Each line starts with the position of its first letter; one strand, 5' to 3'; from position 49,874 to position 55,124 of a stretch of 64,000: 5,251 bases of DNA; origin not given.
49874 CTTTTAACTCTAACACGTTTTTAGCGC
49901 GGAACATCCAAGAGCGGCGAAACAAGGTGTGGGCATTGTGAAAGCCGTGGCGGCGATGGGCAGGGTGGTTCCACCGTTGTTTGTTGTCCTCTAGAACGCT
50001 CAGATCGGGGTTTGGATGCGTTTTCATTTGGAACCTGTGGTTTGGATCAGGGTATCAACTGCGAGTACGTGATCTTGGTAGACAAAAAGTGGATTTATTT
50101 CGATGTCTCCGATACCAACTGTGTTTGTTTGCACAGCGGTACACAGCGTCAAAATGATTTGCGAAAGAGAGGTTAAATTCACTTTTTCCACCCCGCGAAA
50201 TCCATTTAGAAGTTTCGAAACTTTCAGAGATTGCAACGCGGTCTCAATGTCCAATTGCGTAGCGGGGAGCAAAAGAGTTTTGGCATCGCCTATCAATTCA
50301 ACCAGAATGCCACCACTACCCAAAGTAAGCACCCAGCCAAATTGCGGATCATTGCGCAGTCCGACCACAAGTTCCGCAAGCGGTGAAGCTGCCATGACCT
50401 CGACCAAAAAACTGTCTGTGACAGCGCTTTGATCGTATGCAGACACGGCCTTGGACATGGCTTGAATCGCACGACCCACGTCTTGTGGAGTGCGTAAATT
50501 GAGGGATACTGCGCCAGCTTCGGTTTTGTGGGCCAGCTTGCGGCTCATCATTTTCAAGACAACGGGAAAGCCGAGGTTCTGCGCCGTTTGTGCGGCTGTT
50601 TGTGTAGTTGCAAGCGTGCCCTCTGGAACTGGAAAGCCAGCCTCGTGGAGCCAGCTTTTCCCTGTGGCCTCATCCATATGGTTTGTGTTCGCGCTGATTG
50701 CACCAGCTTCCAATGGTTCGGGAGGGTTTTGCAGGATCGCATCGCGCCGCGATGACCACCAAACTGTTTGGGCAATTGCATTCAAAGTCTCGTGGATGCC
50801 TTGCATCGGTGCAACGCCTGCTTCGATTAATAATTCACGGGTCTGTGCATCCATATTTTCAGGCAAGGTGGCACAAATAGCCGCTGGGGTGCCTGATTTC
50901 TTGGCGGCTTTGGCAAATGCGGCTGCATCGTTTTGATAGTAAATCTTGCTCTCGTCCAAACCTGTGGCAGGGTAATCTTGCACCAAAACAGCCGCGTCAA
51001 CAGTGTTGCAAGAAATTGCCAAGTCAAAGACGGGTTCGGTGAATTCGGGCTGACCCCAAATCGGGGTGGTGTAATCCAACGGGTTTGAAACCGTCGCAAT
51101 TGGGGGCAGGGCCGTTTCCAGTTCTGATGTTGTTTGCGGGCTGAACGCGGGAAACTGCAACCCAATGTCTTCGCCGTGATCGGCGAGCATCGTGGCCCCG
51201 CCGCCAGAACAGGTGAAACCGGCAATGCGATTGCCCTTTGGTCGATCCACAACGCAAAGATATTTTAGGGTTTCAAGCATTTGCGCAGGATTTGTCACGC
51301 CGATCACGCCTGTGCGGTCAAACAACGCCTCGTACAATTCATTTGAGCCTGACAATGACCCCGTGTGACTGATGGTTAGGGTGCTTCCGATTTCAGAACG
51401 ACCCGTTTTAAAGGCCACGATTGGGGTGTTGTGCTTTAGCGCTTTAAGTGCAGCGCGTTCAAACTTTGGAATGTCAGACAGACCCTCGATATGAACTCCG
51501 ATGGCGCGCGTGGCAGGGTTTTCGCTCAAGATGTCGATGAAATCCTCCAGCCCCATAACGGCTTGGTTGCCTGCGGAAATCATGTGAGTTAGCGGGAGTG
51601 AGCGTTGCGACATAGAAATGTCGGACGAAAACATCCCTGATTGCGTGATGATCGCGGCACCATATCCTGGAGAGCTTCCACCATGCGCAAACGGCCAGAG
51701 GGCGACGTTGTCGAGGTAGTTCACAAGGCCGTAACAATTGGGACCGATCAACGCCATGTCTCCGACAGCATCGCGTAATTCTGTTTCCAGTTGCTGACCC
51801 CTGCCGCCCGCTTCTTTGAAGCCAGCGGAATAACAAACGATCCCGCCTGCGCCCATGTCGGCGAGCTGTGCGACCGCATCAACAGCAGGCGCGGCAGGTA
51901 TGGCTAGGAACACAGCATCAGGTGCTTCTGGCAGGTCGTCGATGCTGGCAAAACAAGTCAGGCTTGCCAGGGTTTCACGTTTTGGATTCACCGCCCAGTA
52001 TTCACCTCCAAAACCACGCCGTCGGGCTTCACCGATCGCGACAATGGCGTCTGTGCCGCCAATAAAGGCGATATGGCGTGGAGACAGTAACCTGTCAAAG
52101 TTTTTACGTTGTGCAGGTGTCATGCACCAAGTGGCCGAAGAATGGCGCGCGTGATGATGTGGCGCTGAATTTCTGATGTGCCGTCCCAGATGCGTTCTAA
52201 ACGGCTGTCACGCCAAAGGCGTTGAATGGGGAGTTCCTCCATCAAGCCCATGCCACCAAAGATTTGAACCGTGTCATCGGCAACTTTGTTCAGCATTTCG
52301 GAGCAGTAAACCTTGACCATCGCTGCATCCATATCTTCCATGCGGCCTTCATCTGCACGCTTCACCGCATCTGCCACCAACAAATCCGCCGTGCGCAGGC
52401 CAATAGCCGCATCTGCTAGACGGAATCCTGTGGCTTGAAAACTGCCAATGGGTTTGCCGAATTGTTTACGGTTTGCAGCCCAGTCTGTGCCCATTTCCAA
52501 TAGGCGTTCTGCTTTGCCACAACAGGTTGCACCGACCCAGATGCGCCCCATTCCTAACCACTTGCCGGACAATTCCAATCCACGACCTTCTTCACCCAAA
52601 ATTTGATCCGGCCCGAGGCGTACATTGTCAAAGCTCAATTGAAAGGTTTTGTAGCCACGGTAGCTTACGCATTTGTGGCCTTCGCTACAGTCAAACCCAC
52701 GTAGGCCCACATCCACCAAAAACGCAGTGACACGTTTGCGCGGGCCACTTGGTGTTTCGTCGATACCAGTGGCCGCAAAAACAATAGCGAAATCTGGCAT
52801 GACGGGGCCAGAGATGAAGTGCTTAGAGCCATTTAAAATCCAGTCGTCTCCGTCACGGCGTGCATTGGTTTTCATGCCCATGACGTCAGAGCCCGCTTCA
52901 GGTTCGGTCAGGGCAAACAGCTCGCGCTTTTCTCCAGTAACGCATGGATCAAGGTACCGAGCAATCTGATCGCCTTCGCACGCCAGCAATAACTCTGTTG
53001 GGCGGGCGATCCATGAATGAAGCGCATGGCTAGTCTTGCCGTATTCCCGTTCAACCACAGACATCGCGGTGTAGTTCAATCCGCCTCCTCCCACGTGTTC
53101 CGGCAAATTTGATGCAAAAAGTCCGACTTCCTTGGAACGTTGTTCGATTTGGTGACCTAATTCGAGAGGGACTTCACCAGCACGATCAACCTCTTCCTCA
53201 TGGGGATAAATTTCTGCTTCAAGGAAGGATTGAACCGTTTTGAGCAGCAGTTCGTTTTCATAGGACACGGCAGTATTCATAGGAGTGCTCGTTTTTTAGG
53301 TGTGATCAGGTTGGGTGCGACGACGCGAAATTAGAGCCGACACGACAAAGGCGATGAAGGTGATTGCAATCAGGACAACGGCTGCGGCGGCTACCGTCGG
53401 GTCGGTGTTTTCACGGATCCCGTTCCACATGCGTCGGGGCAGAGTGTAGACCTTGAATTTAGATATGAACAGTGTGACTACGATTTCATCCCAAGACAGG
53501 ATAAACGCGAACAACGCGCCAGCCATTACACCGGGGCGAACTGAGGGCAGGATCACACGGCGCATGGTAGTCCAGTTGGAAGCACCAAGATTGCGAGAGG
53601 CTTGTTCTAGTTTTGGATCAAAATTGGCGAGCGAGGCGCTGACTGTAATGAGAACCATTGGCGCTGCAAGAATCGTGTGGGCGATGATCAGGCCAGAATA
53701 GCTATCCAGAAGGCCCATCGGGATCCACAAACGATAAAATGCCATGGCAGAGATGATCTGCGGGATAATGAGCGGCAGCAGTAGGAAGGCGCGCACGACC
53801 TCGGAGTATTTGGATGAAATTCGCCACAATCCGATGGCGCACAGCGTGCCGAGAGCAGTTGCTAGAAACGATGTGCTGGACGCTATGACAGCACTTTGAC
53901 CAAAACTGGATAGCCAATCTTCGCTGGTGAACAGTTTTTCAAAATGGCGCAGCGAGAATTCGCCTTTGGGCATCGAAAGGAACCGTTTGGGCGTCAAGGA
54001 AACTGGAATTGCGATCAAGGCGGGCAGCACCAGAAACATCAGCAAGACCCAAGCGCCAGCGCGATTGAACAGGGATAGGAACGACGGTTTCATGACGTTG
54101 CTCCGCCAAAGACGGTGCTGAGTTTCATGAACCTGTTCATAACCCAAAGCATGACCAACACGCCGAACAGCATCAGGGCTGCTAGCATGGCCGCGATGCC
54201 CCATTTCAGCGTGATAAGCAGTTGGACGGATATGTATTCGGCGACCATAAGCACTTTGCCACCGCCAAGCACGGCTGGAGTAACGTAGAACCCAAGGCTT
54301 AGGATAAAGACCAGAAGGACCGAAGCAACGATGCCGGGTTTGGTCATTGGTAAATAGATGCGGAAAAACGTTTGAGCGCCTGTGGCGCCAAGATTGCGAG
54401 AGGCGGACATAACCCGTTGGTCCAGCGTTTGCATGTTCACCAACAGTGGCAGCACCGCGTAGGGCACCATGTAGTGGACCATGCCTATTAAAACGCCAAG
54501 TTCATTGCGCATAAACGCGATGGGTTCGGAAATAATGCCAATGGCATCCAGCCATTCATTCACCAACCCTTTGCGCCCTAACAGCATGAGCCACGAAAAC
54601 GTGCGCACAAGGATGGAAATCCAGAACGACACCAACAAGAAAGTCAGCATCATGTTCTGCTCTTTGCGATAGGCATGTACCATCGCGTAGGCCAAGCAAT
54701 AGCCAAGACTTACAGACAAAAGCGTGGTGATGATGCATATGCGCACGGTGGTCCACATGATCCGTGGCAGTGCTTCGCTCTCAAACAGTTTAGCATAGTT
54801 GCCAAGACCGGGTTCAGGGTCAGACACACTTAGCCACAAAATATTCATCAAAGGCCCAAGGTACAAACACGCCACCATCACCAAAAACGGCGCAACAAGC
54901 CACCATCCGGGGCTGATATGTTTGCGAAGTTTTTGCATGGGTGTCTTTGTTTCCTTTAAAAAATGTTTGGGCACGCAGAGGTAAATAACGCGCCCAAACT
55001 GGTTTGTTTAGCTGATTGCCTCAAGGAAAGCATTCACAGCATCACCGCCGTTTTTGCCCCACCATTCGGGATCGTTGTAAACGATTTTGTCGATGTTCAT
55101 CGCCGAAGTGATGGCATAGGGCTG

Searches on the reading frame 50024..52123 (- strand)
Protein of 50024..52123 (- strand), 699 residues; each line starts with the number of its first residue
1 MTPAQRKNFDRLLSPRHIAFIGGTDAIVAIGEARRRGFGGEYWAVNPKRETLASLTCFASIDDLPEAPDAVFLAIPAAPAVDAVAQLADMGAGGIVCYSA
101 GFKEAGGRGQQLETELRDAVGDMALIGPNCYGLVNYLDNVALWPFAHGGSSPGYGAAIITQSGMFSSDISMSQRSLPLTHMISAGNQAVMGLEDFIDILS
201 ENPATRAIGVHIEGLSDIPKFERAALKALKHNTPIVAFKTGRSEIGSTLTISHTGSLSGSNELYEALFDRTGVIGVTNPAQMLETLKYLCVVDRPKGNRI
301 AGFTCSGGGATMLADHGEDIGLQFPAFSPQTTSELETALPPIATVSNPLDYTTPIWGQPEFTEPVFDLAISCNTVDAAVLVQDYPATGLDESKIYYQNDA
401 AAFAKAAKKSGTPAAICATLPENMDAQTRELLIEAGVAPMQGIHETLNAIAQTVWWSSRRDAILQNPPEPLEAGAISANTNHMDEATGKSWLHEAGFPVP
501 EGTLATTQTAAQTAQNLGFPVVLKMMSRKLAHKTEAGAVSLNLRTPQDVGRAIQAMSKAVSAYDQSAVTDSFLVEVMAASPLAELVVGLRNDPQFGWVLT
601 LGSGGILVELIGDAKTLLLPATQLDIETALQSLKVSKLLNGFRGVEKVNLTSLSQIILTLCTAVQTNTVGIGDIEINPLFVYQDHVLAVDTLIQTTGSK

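Call 28: search_protein_families(library=pfam, proteins=[window:50024-52123:-], max_evalue=0.00001)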
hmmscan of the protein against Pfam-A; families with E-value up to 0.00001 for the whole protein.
window:50024-52123:- (699 aa): 3 families
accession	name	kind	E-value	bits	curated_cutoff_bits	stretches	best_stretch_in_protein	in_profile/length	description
PF13549.11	ATP-grasp_5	-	2.1e-52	178.1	27.6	1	475-693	2-219/221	ATP-grasp domain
PF13607.11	Succ_CoA_lig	-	2.2e-32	112.2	27.4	1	156-288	4-137/138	Succinyl-CoA ligase like flavodoxin domain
PF13380.12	CoA_binding_2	-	1.1e-09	39.1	22.8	1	41-134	29-114/116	CoA binding domain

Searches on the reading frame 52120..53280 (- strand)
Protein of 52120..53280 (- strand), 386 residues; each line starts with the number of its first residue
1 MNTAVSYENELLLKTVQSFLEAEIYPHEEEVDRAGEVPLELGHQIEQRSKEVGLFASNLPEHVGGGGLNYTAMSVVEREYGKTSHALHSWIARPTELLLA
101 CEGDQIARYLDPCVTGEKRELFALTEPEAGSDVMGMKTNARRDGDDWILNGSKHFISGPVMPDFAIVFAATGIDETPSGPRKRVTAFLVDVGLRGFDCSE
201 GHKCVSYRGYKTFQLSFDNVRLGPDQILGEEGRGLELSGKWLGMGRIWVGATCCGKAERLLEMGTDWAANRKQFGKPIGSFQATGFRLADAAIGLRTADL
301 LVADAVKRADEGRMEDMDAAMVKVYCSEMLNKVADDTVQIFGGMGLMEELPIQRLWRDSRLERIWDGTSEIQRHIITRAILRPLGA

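Call 28: search_protein_families(library=pfam, proteins=[window:52120-53280:-], max_evalue=0.00001)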
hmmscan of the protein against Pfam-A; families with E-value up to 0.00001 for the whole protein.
window:52120-53280:- (386 aa): 4 families
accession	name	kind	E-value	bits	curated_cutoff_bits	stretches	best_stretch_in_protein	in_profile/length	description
PF00441.29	Acyl-CoA_dh_1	-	6.8e-44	150.1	22.4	1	232-381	1-150/150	Acyl-CoA dehydrogenase, C-terminal domain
PF02770.24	Acyl-CoA_dh_M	-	6.2e-20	71.6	33.3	1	122-220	2-97/97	Acyl-CoA dehydrogenase, middle domain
PF08028.16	Acyl-CoA_dh_2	-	2.1e-18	67.4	22.7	1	247-361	1-125/134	Acyl-CoA dehydrogenase, C-terminal domain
PF02771.21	Acyl-CoA_dh_N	-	4.7e-14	53.1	22.9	1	8-117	3-113/113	Acyl-CoA dehydrogenase, N-terminal domain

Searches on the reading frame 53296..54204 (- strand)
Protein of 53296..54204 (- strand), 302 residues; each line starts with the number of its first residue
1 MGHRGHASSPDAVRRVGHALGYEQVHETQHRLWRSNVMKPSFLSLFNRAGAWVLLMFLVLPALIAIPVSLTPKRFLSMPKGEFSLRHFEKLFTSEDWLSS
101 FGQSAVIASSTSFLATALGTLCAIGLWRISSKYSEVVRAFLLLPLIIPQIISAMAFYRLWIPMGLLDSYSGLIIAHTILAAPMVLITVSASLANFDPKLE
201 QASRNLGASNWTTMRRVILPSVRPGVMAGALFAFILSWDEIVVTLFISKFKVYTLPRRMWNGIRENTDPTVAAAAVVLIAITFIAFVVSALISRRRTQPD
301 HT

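Call 28: search_protein_families(library=pfam, proteins=[window:53296-54204:-], max_evalue=0.00001)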
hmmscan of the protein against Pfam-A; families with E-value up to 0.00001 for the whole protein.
window:53296-54204:- (302 aa): 1 family
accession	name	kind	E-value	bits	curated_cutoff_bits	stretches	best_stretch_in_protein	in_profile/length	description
PF00528.27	BPD_transp_1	-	1.9e-17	64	26.4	1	116-296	2-182/184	Binding-protein-dependent transport system inner membrane component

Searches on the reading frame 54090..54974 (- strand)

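Call 29: search_protein_families(library=pfam, proteins=[window:54090-54974:-], max_evalue=0.00001)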
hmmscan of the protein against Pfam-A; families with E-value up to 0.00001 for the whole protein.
window:54090-54974:- (294 aa): 1 family
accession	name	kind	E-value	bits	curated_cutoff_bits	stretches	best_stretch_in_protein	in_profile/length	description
PF00528.27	BPD_transp_1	-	1.1e-10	41.9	26.4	1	90-280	4-176/184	Binding-protein-dependent transport system inner membrane component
